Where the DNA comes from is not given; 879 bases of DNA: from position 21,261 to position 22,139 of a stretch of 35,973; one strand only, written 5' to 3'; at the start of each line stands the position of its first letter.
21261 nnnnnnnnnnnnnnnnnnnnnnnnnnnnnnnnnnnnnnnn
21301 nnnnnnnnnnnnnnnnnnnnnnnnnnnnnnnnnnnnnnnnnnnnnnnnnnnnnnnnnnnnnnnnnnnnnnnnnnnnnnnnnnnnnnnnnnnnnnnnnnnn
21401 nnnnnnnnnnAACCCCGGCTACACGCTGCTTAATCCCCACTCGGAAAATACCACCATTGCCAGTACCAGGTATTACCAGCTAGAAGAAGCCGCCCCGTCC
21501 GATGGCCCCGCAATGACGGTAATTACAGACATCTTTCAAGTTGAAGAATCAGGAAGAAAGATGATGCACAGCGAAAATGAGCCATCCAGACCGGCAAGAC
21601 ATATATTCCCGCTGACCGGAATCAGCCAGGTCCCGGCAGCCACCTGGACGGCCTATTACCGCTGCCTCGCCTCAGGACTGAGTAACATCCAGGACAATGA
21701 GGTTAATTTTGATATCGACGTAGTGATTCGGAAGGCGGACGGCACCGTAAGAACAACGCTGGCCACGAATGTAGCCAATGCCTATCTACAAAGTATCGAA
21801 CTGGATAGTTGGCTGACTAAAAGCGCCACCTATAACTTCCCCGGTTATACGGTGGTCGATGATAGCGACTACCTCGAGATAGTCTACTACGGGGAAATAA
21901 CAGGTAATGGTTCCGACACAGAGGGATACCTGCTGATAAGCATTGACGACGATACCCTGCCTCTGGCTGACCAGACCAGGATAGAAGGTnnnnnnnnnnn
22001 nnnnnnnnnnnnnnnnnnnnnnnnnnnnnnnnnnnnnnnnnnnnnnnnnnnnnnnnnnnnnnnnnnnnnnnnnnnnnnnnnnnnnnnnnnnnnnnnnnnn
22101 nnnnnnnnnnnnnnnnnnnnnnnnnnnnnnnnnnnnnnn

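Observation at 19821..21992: Three ArlF/G-like genes, including a tandem duplicate with a novel roughly 190 aa C-terminal domain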

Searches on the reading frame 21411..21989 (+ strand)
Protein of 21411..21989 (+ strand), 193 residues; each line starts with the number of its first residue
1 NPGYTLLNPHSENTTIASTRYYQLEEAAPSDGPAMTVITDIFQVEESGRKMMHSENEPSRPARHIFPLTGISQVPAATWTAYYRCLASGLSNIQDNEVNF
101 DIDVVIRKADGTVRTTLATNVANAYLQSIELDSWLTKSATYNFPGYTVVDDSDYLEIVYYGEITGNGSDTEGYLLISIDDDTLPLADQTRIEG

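Call 13: find_homologous_proteins(query=window:21411-21989:+, max_evalue=0.01)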
Query window:21411-21989:+ (193 aa): 28 proteins with E <= 0.01 among 96 candidates.
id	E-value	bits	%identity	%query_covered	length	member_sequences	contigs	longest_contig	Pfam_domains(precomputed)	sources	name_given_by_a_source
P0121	8.4e-93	327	78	99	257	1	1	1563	-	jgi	jgi:hypothetical protein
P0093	6.2e-81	289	68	100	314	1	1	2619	-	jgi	-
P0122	1.5e-74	268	64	100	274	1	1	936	-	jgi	-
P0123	1.5e-70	255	62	98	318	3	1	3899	-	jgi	-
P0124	1.6e-64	235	57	99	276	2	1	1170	-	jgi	jgi:hypothetical protein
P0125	5.6e-63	230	69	79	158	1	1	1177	-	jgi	jgi:hypothetical protein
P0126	8.2e-56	207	49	99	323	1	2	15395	-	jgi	jgi:hypothetical protein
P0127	3.5e-52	195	74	61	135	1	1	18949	-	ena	-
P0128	1.4e-29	121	54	65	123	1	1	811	-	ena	-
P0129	1.4e-21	95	52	50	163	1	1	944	-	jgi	-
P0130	1.4e-21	95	40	96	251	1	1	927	-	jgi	jgi:hypothetical protein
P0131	1.5e-21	95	42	96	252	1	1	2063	-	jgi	-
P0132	6.0e-21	93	40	96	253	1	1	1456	-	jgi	jgi:hypothetical protein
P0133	1.2e-20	92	41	96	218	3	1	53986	-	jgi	-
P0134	1.4e-20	92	41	96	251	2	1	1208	-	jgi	-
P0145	1.1e-14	73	39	96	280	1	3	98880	PF13620.13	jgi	jgi:hypothetical protein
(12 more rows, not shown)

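Call 17: find_encoding_contigs(protein=P0145, flank=10000, max_places=3)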
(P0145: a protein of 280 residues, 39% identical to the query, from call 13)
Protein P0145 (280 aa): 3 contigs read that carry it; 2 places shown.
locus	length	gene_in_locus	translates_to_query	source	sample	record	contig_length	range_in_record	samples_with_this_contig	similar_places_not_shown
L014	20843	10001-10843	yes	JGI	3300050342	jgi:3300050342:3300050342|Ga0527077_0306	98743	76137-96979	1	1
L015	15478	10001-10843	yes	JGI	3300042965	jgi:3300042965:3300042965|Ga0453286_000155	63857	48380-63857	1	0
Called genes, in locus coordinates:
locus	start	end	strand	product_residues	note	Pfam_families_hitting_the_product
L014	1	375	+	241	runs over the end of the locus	-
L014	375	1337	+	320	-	PF18998:Flg_new_2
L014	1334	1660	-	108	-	-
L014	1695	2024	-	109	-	-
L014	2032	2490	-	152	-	-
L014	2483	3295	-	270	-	-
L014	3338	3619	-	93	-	-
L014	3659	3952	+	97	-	-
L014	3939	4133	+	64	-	-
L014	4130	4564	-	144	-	-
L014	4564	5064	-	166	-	PF00404:Dockerin_1 (weak)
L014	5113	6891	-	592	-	-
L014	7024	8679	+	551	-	-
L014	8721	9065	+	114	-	-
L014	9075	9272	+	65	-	-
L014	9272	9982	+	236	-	PF00963:Cohesin (weak)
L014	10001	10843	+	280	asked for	PF13620:CarboxypepD_reg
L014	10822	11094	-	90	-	-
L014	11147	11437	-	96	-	-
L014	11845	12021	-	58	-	-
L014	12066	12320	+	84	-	-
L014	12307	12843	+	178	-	-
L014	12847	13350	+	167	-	-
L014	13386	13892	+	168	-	-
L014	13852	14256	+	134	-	-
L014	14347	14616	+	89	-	-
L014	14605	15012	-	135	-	-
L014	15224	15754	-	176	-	-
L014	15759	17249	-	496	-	PF10102:DUF2341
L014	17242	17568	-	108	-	-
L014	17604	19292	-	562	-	-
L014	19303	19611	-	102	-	-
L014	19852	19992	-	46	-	-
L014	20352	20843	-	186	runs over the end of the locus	-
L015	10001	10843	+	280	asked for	PF13620:CarboxypepD_reg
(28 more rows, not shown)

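Call 18: find_encoding_contigs(protein=P0133, flank=10000, max_places=3)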
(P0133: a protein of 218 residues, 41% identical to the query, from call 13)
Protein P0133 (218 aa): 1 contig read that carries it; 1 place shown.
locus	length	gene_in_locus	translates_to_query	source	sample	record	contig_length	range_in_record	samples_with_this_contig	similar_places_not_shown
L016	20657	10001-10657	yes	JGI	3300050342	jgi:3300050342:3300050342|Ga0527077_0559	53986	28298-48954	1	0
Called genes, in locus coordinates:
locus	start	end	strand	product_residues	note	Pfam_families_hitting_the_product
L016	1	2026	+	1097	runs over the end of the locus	-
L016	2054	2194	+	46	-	-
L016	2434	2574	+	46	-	-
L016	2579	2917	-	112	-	-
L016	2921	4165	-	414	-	-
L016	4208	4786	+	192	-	PF23140:Gp80 (weak)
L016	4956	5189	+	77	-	-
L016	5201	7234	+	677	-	PF12219:End_tail_spike (faint)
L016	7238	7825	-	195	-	-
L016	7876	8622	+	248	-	-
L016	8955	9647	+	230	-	-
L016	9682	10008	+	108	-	-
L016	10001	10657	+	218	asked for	-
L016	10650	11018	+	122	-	-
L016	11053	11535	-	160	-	-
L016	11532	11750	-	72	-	-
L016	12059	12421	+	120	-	-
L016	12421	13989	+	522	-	PF13420:Acetyltransf_4 (faint), PF13302:Acetyltransf_3 (weak), PF13673:Acetyltransf_10, PF00583:Acetyltransf_1, PF13508:Acetyltransf_7, PF08445:FR47 (weak)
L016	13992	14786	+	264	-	PF13230:GATase_4, PF13522:GATase_6, PF13537:GATase_7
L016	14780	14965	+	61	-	-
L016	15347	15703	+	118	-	-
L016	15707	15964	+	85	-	-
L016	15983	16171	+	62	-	-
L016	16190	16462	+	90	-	-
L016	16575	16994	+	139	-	-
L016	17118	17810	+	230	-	-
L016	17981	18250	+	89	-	-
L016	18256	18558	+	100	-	-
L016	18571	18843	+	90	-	-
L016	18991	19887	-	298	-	-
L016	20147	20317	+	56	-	-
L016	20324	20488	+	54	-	-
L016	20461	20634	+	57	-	-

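Call 25: search_protein_families(library=pfam, proteins=[window:21411-21989:+, P0130, P0145, L014:15759-17249:-], max_evalue=10)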
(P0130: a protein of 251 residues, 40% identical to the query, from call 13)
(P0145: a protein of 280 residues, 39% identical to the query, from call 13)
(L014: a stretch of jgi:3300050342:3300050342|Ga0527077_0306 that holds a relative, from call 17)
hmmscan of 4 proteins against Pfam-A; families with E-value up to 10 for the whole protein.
window:21411-21989:+ (193 aa): 0 families

P0130 (251 aa): 0 families

P0145 (280 aa): 13 families
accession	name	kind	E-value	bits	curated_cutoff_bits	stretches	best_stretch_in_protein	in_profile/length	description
PF13620.12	CarboxypepD_reg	-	1.3e-08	35.5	32.3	1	223-278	2-56/82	Carboxypeptidase regulatory-like domain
PF17210.9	SdrD_B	-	3e-05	24.6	29.7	1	228-266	18-56/112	SdrD B-like domain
PF02369.22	Big_1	-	4.6e-05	23.9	34.9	1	219-276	17-78/93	Bacterial Ig-like domain (group 1)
PF16640.11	Big_3_5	-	7.8e-05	23.6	35.5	1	210-276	3-67/88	Bacterial Ig-like domain (group 3)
PF20598.4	DUF6795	-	0.00016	22.4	27.4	1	224-266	2-47/103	Domain of unknown function (DUF6795)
PF11974.14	bMG3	-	0.0023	18.3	34.9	1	229-265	23-59/103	Bacterial alpha-2-macroglobulin MG3 domain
PF10670.15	DUF4198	-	0.0032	18.1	34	1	131-265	70-196/209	Domain of unknown function (DUF4198)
PF17802.7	SpaA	-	0.01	16.4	23.1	1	228-263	10-47/91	Prealbumin-like fold domain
PF13715.12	CarbopepD_reg_2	-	0.011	16.2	32.2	1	224-263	2-39/88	CarboxypepD_reg-like domain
PF13115.11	YtkA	-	0.025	15.7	25.9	1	204-266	7-74/85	YtkA-like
PF01060.29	TTR-52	-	0.027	15.5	24.9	1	224-263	1-44/79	Transthyretin-like family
PF17936.7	Big_6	-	0.14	12.9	27.6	1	230-264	18-52/83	Bacterial Ig domain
PF07196.18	Flagellin_IN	-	5.6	7.7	22.7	1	98-123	4-30/55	Flagellin hook IN motif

L014:15759-17249:- (496 aa): 4 families
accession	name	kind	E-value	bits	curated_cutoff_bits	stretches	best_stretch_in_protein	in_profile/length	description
PF10102.14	DUF2341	-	2.5e-13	50.7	23.4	1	335-397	1-63/84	Domain of unknown function (DUF2341)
PF00041.27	fn3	-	0.0003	21.4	25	1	193-269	4-72/84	Fibronectin type III domain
PF16656.11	Pur_ac_phosph_N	-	0.015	16.2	30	1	223-273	31-84/93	Purple acid Phosphatase, N-terminal domain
PF25059.1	FN3_DSCAM-DSCAML_C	-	0.064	14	39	1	232-283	32-80/89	DSCAM/DSCAML C-terminal Fn3-like domain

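Call 46: predict_structure(alignment_id=A2)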
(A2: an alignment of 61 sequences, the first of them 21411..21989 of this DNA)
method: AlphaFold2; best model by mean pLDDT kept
length: 193 residues; sequences in the alignment: 61
mean_pLDDT: 96.5   pTM: 0.91
mean pLDDT of the five models: 96.5, 95.9, 95.4, 94.3, 90.0
residues with pLDDT >= 90: 188; 70-90: 2; 50-70: 1; < 50: 2
segments of 3 or more residues with pLDDT < 50: none
pLDDT, mean of each block of 10 residues (from residue 1): 79 97 95 97 98 97 97 96 98 98 98 98 98 98 97 98 97 98 97 94
secondary structure, 60 per line:
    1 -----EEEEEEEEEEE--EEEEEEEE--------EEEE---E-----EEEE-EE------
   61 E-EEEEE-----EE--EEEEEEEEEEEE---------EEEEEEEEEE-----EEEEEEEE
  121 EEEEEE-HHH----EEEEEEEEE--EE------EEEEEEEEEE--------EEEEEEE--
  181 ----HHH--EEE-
elements in order: E6-16 E19-26 E35-38 E48-51 E63-67 E77-88 E98-107 E113-126 E135-143 E154-163 E172-178 E190-192

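Call 48: fold_search(model_id=the predicted structure, library=pdb)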
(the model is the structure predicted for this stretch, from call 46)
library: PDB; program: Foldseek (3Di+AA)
matches with E <= 10: 1342; with E <= 0.001: 45
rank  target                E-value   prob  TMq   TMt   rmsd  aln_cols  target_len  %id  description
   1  7vrp_A                3.2e-05  0.85  0.23  0.13  22.7       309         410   10  Structure of infectious bursal disease virus Gx strain (released 2022-03-30)
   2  7vrn_L                5.1e-05  0.87  0.25  0.14  23.5       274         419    9  Structure of infectious bursal disease virus Gt strain (released 2022-03-30)
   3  7vrn_I                9.9e-05  0.80  0.24  0.13  21.3       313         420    9  Structure of infectious bursal disease virus Gt strain (released 2022-03-30)
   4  7vrp_J                1.2e-04  0.75  0.24  0.13  23.2       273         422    8  Structure of infectious bursal disease virus Gx strain (released 2022-03-30)
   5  7vrp_C                1.3e-04  0.69  0.22  0.13  21.9       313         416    9  Structure of infectious bursal disease virus Gx strain (released 2022-03-30)
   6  7vrp_B                1.4e-04  0.57  0.20  0.12  21.4       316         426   11  Structure of infectious bursal disease virus Gx strain (released 2022-03-30)
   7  7vrp_F                1.9e-04  0.87  0.22  0.13  13.6       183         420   11  Structure of infectious bursal disease virus Gx strain (released 2022-03-30)
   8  7vrn_A                2.2e-04  0.72  0.24  0.14  22.0       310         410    9  Structure of infectious bursal disease virus Gt strain (released 2022-03-30)
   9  7vrn_B                2.6e-04  0.69  0.23  0.13  21.7       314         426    9  Structure of infectious bursal disease virus Gt strain (released 2022-03-30)
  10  2df7_O                2.8e-04  0.69  0.24  0.14  21.6       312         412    9  Crystal structure of infectious bursal disease virus VP2 subviral particle (released 2006-06-27)
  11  3ida                  2.9e-04  1.00  0.55  0.21   8.2       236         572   10  Thermostable Cocaine Esterase with mutations L169K and G173Q, bound to DTT adduct (released 2010-03-02)
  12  6a3v_O                2.9e-04  0.77  0.18  0.21  11.3       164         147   10  Complex structure of human 4-1BB and 4-1BBL (released 2018-10-10)
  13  6i50                  3.3e-04  0.89  0.21  0.25  12.5       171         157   10  Structure of Eiger TNF from S. frugiperda (released 2019-08-14)
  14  2df7_C                3.8e-04  0.63  0.23  0.13  21.7       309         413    9  Crystal structure of infectious bursal disease virus VP2 subviral particle (released 2006-06-27)
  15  2gsy_P                3.8e-04  0.63  0.24  0.13  21.6       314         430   10  The 2.6A structure of Infectious Bursal Virus Derived T=1 Particles (released 2006-07-18)
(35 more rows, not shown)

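Call 55: search_protein_families(library=phrogs, proteins=[L016:2921-4165:-, L016:4208-4786:+, L016:5201-7234:+, L016:7876-8622:+, L016:8955-9647:+, L016:10001-10657:+, L014:5113-6891:-, L014:7024-8679:+, L014:17604-19292:-, L014:15759-17249:-], max_evalue=0.001)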
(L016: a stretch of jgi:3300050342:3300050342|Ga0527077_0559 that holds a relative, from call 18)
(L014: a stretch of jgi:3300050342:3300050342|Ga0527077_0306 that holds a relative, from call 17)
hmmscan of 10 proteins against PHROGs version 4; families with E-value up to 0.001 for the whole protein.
L016:2921-4165:- (414 aa): 0 families

L016:4208-4786:+ (192 aa): 5 families
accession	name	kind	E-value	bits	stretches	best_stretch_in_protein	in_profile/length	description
phrog_5417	-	unknown function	1.3e-20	74.8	1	64-188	31-154/156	-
phrog_4176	-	tail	9.6e-15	55.9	1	61-167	31-137/309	tail fiber protein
phrog_20420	-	head and packaging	2.1e-08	34.7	1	87-179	27-133/297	virion structural protein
phrog_240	-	head and packaging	0.00025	22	1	97-184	95-179/200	head protein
phrog_8123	-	unknown function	0.00033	21.4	1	65-128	50-111/192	-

L016:5201-7234:+ (677 aa): 8 families
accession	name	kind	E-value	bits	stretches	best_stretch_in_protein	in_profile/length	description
phrog_7121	-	tail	5.5e-10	39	0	409-450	743-788/927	tail fiber protein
phrog_36222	-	unknown function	4e-07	30.4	0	423-451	60-88/350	-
phrog_2012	-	tail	4.1e-06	27.8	0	242-270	97-125/212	minor tail protein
phrog_19602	-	tail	5.9e-06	26.4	0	488-519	345-376/504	tail fiber protein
phrog_1171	-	tail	1.1e-05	25.1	0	415-451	762-798/954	tail spike protein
phrog_36881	-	unknown function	1.5e-05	26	0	413-458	93-134/198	-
phrog_6616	-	tail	0.00047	19.2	0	533-634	686-765/991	tail protein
phrog_19921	-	tail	0.00048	19.4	0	414-483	735-808/952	tail spike protein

L016:7876-8622:+ (248 aa): 0 families

L016:8955-9647:+ (230 aa): 0 families

L016:10001-10657:+ (218 aa): 0 families

L014:5113-6891:- (592 aa): 0 families

L014:7024-8679:+ (551 aa): 0 families

L014:17604-19292:- (562 aa): 2 families
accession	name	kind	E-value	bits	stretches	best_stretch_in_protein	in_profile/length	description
phrog_85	-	DNA, RNA and nucleotide metabolism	1.3e-09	38.2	1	61-225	52-217/866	thymidylate synthase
phrog_32482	-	other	1.4e-05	25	0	94-168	72-146/589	PhoH-like phosphate starvation-inducible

L014:15759-17249:- (496 aa): 0 families

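Call 56: search_protein_representatives(alignment_id=A5)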
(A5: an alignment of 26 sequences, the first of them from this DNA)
Query: 26 sequences, 192 profile positions. Proteins with E-value up to 0.001 (for the whole library): 262; up to 1e-10: 218; up to 1e-30: 120. The best 150 are listed.
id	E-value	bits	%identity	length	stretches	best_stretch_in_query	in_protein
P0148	1.1e-78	279.7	-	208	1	1-192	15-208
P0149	1.5e-77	275.9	-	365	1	1-191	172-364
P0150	2.7e-76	271.8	-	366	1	2-192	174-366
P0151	8.2e-75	267.0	-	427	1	6-191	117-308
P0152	8.3e-64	231.1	-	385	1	3-191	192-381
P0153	1.8e-59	216.9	-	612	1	4-191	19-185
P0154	1.8e-59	216.9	-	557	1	4-191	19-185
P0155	2.3e-59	216.6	-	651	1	4-191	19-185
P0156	2.4e-59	216.5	-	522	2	4-191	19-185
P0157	8.4e-59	214.8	-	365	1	4-191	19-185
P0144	9.0e-59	214.7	-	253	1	4-191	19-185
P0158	3.3e-57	209.6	-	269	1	1-191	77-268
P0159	3.7e-57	209.4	-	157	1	39-191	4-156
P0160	1.4e-56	207.5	-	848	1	5-191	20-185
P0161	1.1e-55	204.6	-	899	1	5-191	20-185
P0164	1.4e-53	197.7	-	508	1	6-191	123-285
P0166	1.0e-52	194.9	-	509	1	4-191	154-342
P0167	1.2e-52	194.6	-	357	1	2-191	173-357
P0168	2.4e-52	193.7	-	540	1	3-188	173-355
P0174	3.1e-47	177.0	-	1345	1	5-191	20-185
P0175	9.4e-47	175.5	-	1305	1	5-190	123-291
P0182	2.2e-43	164.5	-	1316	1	5-191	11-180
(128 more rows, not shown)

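Call 57: search_protein_families(library=pfam, proteins=[P0153, P0155, P0160, P0161, P0174, P0175, P0182, P0168, P0166, P0151], max_evalue=0.001)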
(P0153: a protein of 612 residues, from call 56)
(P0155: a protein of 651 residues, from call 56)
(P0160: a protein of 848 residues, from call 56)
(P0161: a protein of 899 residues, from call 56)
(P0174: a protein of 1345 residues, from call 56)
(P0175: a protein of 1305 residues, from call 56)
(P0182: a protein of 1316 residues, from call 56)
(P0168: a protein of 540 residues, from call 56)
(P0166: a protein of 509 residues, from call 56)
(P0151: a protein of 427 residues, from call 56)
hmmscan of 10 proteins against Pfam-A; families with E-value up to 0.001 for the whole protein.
P0153 (612 aa): 0 families

P0155 (651 aa): 2 families
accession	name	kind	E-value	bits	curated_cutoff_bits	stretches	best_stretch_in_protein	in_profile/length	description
PF10102.14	DUF2341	-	2.7e-22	79.5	23.4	1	331-410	1-83/84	Domain of unknown function (DUF2341)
PF00041.27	fn3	-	0.00033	21.2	25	1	194-269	5-72/84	Fibronectin type III domain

P0160 (848 aa): 0 families

P0161 (899 aa): 0 families

P0174 (1345 aa): 1 family
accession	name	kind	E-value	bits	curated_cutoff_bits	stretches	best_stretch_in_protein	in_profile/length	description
PF10102.14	DUF2341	-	7.3e-22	78.1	23.4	1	280-357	1-78/84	Domain of unknown function (DUF2341)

P0175 (1305 aa): 0 families

P0182 (1316 aa): 12 families
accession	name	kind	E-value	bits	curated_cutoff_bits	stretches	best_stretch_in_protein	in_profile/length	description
PF18911.6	PKD_4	-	8.5e-198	641.5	27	10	1180-1261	1-80/85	PKD domain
PF00801.26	PKD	-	4.1e-128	418.1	23.5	10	1103-1175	6-78/80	PKD domain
PF22352.2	K319L-like_PKD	-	1.9e-56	188.5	27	7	205-274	11-84/84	K319L-like, PKD domain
PF21027.3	Sde0182_C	-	8.5e-20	71.6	27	0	208-227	2-21/83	Cellulose-binding protein Sde0182, C-terminal domain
PF16967.11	TcfC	-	4.3e-11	42.7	29.4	0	519-557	29-66/68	E-set like domain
PF13027.11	DUF3888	-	4.9e-09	36.9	22.2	0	614-651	37-74/87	Protein of unknown function (DUF3888)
PF17963.7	Big_9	-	6.9e-09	36.9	23.6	0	921-1002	1-87/89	Bacterial Ig domain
PF08329.16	ChitinaseA_N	-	1e-07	32.1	21.2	0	1230-1276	73-119/133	Chitinase A, N-terminal domain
PF18981.6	InlK_D3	-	7.2e-07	29.6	25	0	978-998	47-67/75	Internalin K domain (D3/D4)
PF19077.6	Big_13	-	7.6e-06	26.8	27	0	1124-1174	47-95/102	Bacterial Ig-like domain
PF15418.12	DUF4625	-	9.1e-06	26.4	27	0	240-274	96-130/131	Domain of unknown function (DUF4625)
PF22091.2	DUF6941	-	2.5e-05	25.1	27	0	1142-1206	39-104/125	Family of unknown function (DUF6941)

P0168 (540 aa): 1 family
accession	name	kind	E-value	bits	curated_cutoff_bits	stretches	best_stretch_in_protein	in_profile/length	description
PF10102.14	DUF2341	-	1.2e-12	48.5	23.4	1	447-512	1-65/84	Domain of unknown function (DUF2341)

P0166 (509 aa): 0 families

P0151 (427 aa): 0 families

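Call 59: list_cluster_members(proteins=[P0149, P0150, P0167, P0168, P0151, P0166, P0164, P0153, P0182, P0174])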
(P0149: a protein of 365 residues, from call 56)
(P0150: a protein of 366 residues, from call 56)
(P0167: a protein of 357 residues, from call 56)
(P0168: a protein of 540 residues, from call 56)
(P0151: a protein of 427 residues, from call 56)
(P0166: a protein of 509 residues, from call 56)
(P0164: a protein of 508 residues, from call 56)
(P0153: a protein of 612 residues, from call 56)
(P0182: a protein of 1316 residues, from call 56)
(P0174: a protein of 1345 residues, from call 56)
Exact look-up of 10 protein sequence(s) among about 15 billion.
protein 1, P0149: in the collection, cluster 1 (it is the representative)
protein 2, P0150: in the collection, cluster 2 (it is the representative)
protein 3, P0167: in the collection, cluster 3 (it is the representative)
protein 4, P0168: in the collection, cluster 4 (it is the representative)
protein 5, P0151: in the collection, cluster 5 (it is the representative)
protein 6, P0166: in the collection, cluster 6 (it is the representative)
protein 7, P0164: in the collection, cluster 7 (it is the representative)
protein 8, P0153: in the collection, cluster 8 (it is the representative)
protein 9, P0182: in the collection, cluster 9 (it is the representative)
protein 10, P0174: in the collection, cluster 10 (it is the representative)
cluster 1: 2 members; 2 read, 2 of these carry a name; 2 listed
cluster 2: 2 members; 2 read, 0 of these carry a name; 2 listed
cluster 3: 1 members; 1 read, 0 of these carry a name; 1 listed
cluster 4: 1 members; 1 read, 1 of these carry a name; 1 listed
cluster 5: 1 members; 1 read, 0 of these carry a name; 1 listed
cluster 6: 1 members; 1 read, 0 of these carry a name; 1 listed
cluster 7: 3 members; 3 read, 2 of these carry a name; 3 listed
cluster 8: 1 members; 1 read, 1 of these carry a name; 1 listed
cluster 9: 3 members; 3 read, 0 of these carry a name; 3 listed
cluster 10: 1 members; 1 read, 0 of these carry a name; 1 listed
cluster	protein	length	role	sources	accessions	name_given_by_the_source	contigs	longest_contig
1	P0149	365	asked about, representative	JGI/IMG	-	hypothetical protein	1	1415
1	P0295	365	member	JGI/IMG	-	hypothetical protein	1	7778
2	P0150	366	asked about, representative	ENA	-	-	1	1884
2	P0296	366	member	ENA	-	-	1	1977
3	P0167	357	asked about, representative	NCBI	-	-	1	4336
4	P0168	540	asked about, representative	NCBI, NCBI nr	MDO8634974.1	MAG: DUF2341 domain-containing protein, partial [Dehalococcoidia bacterium] | DUF2341 domain-containing protein [Dehalococcoidia bacterium]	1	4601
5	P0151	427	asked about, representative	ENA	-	-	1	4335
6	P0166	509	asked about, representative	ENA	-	-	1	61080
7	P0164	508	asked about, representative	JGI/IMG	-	hypothetical protein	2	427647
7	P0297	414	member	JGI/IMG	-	hypothetical protein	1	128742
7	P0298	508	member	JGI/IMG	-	-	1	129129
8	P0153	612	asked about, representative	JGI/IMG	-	hypothetical protein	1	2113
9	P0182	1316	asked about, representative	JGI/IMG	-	-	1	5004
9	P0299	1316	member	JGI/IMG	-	-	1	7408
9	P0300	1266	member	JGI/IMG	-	-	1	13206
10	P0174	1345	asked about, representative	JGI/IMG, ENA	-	-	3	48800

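Call 67: find_related_loci(query=A5, collection=viral_contigs, flank=10000)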
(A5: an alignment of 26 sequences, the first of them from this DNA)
Query A5 (193 aa) in viral_contigs; peptide patterns used: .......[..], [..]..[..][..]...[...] (x = any residue, [..] = any of these).
130 stretches matched a pattern; 3 encode a relative of the query (tblastn E <= 1e-3); 3 distinct loci.
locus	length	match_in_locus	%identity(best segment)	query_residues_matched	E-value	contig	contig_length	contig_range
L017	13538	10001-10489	40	6-190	2e-27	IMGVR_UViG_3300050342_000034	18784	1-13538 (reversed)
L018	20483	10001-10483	38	7-190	1e-25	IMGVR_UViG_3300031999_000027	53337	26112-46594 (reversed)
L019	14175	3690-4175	37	7-190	3e-23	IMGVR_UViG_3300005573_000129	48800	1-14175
